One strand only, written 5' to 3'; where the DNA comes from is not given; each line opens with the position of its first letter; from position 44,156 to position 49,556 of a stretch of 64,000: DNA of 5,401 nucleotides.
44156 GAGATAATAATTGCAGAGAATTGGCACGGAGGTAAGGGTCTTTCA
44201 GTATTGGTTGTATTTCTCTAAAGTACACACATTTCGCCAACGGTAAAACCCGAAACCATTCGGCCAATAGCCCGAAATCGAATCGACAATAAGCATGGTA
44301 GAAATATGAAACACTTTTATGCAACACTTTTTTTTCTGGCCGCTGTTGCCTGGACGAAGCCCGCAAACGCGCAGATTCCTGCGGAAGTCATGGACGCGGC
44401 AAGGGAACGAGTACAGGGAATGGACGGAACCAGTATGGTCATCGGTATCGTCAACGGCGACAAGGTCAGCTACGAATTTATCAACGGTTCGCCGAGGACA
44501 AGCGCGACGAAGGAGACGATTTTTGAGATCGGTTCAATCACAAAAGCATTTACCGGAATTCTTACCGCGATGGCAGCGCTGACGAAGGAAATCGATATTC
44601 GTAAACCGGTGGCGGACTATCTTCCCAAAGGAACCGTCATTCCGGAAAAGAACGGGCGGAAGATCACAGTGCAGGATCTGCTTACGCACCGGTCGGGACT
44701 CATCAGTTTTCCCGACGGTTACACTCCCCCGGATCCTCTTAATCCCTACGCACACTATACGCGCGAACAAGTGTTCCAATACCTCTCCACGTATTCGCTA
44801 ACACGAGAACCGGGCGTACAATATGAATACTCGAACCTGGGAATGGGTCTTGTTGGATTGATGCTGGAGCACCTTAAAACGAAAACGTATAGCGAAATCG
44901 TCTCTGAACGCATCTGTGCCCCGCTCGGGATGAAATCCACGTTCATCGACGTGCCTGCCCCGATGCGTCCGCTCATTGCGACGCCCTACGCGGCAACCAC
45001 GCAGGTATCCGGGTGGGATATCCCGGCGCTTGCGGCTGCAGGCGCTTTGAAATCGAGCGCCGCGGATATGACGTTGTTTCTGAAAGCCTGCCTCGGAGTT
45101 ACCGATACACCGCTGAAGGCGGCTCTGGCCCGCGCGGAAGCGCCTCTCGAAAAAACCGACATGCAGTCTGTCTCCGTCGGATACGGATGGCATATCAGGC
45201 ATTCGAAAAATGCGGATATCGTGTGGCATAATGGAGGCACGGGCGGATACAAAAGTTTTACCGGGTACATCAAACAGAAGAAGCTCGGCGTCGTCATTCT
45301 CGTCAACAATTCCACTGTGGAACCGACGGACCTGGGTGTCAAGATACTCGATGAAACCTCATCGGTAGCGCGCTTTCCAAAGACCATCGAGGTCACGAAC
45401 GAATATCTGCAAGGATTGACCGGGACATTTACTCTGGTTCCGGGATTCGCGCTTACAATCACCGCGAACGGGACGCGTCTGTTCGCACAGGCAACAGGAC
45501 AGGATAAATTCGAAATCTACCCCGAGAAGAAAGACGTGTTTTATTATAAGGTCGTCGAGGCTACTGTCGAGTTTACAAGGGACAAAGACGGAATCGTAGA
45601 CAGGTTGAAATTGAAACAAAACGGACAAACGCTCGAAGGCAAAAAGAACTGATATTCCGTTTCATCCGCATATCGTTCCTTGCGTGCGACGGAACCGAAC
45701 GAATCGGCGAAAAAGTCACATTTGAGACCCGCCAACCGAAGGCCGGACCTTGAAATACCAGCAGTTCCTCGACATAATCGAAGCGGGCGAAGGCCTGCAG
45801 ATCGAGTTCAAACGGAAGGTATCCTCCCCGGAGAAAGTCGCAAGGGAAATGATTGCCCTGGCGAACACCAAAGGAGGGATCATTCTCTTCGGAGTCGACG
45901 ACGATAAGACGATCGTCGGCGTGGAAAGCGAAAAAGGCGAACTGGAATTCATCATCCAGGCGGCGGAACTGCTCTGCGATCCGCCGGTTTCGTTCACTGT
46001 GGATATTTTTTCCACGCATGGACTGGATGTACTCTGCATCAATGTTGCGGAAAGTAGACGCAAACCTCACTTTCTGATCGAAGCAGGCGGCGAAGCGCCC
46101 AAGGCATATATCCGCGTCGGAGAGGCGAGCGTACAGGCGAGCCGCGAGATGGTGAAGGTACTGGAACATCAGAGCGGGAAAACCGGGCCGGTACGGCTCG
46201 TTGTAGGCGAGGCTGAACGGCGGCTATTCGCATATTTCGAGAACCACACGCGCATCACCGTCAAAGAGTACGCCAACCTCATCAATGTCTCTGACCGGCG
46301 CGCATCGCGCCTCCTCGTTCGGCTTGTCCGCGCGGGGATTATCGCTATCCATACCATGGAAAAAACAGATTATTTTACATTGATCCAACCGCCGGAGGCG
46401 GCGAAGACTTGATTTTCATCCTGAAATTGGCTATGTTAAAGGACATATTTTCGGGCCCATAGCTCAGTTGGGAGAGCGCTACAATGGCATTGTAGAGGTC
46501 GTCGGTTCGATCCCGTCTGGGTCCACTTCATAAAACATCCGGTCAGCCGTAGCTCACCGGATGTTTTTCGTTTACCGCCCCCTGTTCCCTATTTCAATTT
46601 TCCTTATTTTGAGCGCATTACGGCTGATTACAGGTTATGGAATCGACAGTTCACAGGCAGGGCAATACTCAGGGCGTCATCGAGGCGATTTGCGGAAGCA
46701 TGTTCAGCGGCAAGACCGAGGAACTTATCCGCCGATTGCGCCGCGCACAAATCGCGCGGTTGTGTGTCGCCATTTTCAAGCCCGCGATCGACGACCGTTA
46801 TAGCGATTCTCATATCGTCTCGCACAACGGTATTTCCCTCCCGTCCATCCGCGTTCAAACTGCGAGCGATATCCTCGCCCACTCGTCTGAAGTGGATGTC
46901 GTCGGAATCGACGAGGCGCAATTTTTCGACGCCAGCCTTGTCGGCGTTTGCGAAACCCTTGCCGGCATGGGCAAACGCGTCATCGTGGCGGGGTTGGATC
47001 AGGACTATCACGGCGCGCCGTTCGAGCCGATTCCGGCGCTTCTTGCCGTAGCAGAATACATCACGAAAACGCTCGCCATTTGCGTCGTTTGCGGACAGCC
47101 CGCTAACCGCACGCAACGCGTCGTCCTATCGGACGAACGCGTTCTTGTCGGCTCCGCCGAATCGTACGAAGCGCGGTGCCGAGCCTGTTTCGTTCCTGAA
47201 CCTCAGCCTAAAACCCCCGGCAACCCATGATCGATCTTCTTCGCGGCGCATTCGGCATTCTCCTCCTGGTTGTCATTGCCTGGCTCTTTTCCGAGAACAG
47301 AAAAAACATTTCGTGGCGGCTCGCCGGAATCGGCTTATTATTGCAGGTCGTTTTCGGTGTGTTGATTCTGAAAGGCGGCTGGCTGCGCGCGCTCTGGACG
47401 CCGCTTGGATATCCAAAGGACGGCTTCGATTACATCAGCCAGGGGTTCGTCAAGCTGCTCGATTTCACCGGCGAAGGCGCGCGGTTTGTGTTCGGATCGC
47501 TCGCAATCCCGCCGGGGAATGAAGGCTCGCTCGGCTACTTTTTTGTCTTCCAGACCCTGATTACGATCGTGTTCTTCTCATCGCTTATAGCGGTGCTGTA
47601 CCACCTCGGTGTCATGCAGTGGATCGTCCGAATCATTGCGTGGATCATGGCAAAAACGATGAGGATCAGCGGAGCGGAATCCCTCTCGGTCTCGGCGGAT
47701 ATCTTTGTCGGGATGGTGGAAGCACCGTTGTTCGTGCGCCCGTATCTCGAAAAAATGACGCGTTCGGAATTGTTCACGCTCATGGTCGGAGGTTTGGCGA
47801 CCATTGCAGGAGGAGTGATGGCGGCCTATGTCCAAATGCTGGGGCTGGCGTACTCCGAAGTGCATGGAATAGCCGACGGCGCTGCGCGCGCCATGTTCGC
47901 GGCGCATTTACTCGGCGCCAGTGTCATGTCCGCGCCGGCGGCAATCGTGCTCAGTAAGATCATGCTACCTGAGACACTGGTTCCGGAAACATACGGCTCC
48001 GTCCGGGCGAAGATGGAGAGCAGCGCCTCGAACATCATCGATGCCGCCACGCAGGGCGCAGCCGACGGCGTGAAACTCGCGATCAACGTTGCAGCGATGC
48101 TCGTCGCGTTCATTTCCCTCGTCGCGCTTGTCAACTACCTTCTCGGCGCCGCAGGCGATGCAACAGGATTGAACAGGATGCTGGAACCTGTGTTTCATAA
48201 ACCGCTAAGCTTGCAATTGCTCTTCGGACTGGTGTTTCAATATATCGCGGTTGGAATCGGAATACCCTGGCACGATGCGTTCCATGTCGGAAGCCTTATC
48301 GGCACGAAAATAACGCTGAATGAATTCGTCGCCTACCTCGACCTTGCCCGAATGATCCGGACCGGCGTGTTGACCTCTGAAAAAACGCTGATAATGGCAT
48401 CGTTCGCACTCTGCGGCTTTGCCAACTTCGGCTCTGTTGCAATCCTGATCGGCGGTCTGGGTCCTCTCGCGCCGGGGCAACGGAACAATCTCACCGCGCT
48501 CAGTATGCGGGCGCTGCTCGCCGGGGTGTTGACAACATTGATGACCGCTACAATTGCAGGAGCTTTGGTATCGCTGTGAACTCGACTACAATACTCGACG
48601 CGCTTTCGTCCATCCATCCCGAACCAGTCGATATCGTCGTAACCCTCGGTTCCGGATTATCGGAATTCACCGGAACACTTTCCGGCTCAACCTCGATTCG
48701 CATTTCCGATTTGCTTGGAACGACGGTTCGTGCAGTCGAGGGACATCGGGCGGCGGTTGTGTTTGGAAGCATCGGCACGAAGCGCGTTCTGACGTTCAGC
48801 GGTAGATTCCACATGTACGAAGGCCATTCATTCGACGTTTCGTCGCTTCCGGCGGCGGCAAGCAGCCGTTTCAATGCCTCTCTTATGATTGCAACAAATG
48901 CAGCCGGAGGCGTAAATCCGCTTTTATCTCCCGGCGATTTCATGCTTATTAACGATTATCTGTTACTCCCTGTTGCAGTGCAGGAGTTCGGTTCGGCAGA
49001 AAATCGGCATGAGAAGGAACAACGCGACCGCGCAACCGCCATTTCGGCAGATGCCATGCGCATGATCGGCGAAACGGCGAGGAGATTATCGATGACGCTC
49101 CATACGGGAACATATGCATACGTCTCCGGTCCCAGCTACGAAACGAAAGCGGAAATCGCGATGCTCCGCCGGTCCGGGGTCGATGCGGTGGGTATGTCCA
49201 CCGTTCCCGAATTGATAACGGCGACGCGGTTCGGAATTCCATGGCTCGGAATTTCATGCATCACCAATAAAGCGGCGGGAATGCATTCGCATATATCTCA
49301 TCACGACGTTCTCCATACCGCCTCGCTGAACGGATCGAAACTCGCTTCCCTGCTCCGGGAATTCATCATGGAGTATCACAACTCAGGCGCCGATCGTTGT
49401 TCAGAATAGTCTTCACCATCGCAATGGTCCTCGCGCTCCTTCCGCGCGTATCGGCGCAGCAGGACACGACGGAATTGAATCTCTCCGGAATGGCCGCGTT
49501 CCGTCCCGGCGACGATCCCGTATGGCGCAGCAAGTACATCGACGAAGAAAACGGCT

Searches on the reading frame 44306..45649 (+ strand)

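Call 18: search_protein_families(library=pfam, proteins=[window:44306-45649:+], max_evalue=0.001)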
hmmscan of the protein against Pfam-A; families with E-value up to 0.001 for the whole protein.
window:44306-45649:+ (448 aa): 2 families
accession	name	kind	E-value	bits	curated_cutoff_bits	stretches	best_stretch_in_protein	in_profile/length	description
PF00144.29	Beta-lactamase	-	2.5e-55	188.4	27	1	41-337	14-312/329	Beta-lactamase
PF11954.13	DUF3471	-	4.7e-09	37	29.3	1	361-443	5-99/103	Domain of unknown function (DUF3471)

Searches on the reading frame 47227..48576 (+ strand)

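Call 68: search_protein_families(library=ncbifam, proteins=[window:47227-48576:+], max_evalue=0.00001)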
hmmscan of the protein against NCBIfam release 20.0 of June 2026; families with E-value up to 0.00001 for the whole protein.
window:47227-48576:+ (450 aa): 1 family
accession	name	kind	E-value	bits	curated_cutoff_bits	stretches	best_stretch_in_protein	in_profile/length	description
TIGR00804.1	nupC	subfamily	7.3e-111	371.1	442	1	6-447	2-400/401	NupC/NupG family nucleoside CNT transporter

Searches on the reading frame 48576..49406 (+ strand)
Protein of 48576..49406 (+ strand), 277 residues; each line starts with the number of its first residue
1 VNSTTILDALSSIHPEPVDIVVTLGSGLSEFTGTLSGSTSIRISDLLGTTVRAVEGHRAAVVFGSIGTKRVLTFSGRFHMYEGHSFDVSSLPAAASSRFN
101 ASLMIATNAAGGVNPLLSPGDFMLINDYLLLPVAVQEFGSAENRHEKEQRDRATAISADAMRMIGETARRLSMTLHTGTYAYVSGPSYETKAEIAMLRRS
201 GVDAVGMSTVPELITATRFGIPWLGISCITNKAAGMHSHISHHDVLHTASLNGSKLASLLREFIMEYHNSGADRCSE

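Call 68: search_protein_families(library=ncbifam, proteins=[window:48576-49406:+], max_evalue=0.00001)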
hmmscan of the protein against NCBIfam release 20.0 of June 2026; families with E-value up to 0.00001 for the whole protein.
window:48576-49406:+ (277 aa): 10 families
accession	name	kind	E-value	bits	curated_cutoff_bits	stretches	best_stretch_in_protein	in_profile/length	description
NF006054.0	PRK08202.1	equivalog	2e-65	221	218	1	8-266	13-273/274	purine-nucleoside phosphorylase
TIGR01697.1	PNPH-PUNA-XAPA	subfamily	2.3e-62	210.6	197.1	1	20-264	2-246/247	inosine/guanosine/xanthosine phosphorylase family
TIGR01700.1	PNPH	equivalog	2.2e-57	194.3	293.35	1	19-264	1-248/249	purine nucleoside phosphorylase I, inosine and guanosine-specific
TIGR01698.1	PUNP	equivalog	1e-50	172.5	302.6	1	20-264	2-244/245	purine-nucleoside phosphorylase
TIGR01699.1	XAPA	equivalog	9.7e-34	117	370.9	1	20-264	2-247/248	xanthosine phosphorylase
TIGR01694.1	MTAP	equivalog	6.3e-19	68.3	274.85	1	99-264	74-238/240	S-methyl-5'-thioadenosine phosphorylase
NF006599.0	PRK09136.1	equivalog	3e-18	65.9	223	1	59-262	35-242/247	S-methyl-5'-thioinosine phosphorylase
NF006334.0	PRK08564.1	equivalog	2.6e-15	56.3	382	1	59-276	41-259/267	S-methyl-5'-thioadenosine phosphorylase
NF006492.0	PRK08931.1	equivalog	1e-11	44.8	437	1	59-269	37-249/291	S-methyl-5'-thioadenosine phosphorylase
NF005876.0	PRK07823.1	equivalog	2.1e-10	40.2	306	1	59-269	38-247/267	S-methyl-5'-thioadenosine phosphorylase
